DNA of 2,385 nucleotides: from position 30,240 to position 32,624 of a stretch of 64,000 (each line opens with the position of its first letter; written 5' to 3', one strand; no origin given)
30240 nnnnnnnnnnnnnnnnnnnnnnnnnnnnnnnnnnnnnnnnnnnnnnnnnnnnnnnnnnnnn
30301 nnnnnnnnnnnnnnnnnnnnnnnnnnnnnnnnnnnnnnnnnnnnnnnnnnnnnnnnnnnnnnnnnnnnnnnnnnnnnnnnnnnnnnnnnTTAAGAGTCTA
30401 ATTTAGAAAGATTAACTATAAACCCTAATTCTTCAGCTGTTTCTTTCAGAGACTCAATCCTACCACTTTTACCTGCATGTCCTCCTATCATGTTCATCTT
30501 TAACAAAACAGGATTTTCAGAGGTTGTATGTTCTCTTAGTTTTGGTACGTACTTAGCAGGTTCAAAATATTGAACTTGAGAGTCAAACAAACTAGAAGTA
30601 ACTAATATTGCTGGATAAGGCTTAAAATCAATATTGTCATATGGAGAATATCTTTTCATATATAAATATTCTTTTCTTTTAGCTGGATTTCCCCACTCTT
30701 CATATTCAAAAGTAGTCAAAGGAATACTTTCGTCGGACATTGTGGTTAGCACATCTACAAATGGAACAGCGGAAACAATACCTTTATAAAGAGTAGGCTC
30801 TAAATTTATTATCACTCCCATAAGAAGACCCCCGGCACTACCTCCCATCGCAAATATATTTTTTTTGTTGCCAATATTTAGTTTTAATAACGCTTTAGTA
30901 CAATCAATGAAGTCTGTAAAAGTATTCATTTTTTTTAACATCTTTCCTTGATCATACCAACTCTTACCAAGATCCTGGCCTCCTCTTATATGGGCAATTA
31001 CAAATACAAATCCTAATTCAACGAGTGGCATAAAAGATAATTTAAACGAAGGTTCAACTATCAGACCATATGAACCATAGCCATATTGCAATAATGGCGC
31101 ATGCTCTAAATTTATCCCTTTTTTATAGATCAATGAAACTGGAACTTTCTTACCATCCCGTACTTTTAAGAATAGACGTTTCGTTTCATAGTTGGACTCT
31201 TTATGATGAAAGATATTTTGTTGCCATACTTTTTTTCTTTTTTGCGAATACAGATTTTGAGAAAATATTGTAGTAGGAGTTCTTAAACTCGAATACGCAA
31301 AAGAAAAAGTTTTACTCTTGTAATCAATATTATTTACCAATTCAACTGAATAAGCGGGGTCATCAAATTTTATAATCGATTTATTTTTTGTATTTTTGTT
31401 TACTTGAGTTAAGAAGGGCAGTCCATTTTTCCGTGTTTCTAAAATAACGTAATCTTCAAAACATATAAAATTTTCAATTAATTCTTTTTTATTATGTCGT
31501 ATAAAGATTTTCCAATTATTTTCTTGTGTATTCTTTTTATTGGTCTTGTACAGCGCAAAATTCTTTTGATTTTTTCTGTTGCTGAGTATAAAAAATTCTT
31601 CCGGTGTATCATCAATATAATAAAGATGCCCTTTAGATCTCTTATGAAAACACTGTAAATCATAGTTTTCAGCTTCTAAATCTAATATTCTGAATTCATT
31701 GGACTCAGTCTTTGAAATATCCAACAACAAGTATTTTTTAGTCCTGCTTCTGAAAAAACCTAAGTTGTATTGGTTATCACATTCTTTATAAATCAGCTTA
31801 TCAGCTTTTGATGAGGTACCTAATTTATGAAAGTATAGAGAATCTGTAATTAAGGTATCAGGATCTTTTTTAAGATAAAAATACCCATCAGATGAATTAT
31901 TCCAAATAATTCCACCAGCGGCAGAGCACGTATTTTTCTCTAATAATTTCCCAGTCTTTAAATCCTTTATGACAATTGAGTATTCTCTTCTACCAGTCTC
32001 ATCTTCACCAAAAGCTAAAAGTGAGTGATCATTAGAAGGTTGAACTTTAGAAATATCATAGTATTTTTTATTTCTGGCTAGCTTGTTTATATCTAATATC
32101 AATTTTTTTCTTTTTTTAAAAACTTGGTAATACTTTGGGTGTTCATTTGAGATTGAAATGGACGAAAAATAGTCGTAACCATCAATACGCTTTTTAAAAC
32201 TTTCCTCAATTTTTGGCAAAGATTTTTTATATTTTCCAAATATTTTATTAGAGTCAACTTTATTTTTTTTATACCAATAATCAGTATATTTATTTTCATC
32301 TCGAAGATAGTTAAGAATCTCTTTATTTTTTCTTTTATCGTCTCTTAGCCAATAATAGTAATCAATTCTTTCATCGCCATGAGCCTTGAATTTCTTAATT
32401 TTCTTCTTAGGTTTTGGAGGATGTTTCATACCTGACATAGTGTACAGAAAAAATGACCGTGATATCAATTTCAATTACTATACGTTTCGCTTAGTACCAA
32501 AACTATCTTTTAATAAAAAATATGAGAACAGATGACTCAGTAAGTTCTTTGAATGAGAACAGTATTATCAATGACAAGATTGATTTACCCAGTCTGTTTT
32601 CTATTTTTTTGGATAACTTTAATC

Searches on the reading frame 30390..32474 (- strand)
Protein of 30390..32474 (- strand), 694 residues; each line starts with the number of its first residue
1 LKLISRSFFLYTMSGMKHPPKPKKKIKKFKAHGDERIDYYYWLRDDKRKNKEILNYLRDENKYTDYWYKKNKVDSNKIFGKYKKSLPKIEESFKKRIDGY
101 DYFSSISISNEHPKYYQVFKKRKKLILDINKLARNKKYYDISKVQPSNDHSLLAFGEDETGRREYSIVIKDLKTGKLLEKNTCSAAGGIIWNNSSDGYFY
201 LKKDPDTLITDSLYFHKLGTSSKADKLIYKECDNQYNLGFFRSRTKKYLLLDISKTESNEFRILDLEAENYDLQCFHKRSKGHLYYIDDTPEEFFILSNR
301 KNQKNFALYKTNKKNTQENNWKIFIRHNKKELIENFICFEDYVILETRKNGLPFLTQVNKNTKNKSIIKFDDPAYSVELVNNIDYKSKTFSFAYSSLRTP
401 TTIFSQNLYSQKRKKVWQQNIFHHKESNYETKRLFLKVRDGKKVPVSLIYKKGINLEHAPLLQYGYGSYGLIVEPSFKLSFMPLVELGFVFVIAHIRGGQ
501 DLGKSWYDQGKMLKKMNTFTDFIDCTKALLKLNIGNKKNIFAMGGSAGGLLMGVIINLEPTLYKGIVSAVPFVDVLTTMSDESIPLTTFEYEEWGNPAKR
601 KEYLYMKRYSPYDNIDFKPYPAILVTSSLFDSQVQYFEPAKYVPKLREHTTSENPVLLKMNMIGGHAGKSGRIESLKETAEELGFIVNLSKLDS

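Call 71: search_protein_families(library=pfam, proteins=[window:30390-32474:-], max_evalue=0.00001)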
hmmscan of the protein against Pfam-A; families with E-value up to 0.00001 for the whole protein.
window:30390-32474:- (694 aa): 2 families
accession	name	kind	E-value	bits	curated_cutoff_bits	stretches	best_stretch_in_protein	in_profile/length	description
PF02897.21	Peptidase_S9_N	-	1.4e-71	241.9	24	1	22-416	4-411/414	Prolyl oligopeptidase, N-terminal beta-propeller domain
PF00326.27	Peptidase_S9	-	1.2e-55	188.8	22.6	1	475-690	1-210/213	Prolyl oligopeptidase family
